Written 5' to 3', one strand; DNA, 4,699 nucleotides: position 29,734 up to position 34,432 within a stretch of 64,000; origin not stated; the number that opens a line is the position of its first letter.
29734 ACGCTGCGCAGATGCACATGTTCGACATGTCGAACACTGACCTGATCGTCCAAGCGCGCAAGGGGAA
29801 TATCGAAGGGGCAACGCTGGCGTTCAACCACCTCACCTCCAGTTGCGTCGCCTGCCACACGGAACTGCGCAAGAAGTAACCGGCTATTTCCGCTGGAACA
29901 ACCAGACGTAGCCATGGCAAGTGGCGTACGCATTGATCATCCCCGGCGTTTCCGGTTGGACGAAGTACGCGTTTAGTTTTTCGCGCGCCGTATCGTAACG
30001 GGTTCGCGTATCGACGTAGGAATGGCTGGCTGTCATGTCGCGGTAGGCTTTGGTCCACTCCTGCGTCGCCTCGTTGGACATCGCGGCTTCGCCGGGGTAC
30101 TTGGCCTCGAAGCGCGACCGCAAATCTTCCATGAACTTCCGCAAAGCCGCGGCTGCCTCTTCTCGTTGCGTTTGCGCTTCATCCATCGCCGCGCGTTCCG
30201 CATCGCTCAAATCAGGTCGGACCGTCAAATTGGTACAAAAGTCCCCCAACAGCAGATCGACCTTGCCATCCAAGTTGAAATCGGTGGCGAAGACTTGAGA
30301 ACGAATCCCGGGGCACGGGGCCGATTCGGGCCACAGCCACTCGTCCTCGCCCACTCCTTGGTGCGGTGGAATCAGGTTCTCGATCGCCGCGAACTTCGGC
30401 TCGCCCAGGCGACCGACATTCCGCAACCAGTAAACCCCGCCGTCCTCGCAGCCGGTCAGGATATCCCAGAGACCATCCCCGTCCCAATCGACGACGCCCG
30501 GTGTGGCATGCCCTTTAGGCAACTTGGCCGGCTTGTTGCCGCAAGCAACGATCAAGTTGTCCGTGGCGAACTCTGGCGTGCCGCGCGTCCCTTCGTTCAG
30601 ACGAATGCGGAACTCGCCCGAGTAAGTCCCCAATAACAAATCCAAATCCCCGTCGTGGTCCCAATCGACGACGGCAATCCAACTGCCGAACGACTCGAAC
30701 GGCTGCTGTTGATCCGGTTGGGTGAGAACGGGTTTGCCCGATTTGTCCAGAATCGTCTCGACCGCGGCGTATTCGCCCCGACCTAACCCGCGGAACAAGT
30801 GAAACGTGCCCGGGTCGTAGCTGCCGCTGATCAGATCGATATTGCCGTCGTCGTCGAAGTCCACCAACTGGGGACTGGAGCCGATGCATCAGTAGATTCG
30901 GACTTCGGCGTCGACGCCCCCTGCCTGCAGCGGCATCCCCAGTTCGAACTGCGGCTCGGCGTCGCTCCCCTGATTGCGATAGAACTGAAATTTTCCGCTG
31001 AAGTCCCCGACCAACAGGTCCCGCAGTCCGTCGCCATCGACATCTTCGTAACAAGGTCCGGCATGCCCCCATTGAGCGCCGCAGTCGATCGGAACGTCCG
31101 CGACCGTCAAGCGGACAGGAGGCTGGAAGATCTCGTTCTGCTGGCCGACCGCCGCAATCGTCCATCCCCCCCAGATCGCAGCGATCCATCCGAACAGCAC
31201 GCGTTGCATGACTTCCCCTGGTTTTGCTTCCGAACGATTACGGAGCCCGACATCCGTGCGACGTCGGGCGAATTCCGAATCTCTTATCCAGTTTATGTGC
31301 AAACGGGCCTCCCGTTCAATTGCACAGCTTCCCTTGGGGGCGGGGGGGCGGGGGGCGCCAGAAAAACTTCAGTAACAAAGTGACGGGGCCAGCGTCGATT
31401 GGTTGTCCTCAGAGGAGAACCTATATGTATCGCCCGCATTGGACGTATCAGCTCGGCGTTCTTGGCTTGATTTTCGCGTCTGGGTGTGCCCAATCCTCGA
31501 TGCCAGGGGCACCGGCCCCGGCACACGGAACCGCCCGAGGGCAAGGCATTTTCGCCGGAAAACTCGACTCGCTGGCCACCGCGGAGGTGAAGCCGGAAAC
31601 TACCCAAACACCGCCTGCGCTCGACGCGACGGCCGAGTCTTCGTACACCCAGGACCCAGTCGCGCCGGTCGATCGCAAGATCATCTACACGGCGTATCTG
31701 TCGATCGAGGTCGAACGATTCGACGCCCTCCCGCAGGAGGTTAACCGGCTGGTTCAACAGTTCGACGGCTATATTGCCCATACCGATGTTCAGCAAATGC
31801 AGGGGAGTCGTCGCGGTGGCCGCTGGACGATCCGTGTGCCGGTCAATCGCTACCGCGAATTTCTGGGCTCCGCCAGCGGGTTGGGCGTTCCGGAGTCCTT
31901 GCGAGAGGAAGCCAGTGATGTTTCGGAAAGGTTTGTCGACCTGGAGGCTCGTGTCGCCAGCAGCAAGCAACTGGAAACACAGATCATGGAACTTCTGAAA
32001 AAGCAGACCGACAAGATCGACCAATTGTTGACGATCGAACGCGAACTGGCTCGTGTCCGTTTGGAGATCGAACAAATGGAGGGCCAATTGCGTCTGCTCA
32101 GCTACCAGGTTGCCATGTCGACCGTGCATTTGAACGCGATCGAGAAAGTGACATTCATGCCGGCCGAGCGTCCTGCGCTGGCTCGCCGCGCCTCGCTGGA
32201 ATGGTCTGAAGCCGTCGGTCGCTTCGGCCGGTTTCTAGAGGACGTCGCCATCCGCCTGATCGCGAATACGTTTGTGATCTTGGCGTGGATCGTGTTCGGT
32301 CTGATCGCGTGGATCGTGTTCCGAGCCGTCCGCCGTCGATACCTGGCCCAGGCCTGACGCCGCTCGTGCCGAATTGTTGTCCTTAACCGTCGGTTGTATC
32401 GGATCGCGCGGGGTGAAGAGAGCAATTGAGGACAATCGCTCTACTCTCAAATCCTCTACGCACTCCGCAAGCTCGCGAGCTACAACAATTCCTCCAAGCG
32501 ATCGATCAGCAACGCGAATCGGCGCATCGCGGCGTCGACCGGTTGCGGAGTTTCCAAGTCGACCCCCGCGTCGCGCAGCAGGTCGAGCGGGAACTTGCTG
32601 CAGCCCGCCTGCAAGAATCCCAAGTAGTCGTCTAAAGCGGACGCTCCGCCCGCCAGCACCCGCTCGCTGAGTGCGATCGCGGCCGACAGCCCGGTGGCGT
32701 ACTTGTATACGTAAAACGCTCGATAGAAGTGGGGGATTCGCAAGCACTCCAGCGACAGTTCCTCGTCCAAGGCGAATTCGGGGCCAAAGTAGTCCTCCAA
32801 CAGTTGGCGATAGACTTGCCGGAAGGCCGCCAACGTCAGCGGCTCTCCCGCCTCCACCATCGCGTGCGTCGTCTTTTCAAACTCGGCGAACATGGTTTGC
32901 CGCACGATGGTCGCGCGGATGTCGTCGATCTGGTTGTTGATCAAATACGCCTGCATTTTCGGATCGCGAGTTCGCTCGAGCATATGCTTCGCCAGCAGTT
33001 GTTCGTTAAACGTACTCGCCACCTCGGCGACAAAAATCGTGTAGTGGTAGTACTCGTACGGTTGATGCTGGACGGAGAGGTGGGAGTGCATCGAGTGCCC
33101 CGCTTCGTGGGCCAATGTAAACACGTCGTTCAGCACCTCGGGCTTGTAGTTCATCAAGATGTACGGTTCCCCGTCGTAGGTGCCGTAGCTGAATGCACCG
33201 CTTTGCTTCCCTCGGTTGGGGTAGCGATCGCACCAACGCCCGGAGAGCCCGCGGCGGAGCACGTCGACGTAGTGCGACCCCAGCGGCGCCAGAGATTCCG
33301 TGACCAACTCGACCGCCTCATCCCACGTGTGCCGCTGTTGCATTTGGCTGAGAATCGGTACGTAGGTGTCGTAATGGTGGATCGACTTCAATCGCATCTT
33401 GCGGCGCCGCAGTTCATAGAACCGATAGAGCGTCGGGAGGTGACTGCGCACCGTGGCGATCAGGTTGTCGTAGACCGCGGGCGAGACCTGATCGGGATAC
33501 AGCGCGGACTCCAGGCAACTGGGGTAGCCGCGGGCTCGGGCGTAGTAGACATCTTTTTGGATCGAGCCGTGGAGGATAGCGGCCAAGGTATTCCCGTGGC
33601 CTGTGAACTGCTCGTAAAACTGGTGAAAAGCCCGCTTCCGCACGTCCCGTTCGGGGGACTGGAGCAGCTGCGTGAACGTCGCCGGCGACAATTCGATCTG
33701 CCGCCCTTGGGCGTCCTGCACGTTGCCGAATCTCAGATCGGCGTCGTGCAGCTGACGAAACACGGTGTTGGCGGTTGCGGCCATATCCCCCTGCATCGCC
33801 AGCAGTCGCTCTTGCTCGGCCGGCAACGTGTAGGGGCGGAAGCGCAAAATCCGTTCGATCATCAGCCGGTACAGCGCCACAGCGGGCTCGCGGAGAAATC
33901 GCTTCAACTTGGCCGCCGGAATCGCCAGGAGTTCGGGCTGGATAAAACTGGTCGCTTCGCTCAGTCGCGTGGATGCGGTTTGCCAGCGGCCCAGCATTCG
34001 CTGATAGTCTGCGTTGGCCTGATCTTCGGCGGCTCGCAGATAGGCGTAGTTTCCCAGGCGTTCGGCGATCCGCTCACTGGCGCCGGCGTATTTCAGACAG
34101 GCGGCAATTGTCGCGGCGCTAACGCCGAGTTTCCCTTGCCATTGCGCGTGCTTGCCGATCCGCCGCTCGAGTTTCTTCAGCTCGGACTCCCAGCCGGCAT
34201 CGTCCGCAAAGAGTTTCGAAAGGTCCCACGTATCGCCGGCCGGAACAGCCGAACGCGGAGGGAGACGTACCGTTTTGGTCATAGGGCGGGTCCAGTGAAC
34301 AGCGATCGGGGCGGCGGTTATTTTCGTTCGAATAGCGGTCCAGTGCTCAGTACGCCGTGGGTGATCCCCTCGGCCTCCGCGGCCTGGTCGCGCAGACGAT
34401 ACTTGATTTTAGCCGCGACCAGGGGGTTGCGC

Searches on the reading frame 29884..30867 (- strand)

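Call 48: search_protein_families(library=pfam, proteins=[window:29884-30867:-], max_evalue=0.0001)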
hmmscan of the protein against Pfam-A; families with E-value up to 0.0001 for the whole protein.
window:29884-30867:- (327 aa): 1 family
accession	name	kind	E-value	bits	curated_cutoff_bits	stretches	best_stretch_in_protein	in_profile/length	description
PF13517.12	FG-GAP_3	-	2e-14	54.3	26.9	2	3-78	1-60/61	FG-GAP-like repeat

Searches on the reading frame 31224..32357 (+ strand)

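Call 48: search_protein_families(library=pfam, proteins=[window:31224-32357:+], max_evalue=0.0001)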
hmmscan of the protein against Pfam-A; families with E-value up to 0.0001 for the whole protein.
window:31224-32357:+ (377 aa): 1 family
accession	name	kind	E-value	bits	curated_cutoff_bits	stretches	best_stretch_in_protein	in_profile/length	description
PF14257.11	DUF4349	-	1.6e-51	175.1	27.7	1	151-365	1-211/213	Domain of unknown function (DUF4349)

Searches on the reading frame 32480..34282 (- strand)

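Call 48: search_protein_families(library=pfam, proteins=[window:32480-34282:-], max_evalue=0.0001)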
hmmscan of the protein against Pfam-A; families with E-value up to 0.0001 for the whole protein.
window:32480-34282:- (600 aa): 2 families
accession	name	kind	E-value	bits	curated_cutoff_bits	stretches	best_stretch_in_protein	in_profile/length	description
PF01432.26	Peptidase_M3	-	1.3e-73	249.4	27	1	206-587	2-456/457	Peptidase family M3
PF08439.15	Peptidase_M3_N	-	2.3e-19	69.8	25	1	117-185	1-70/70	Oligopeptidase F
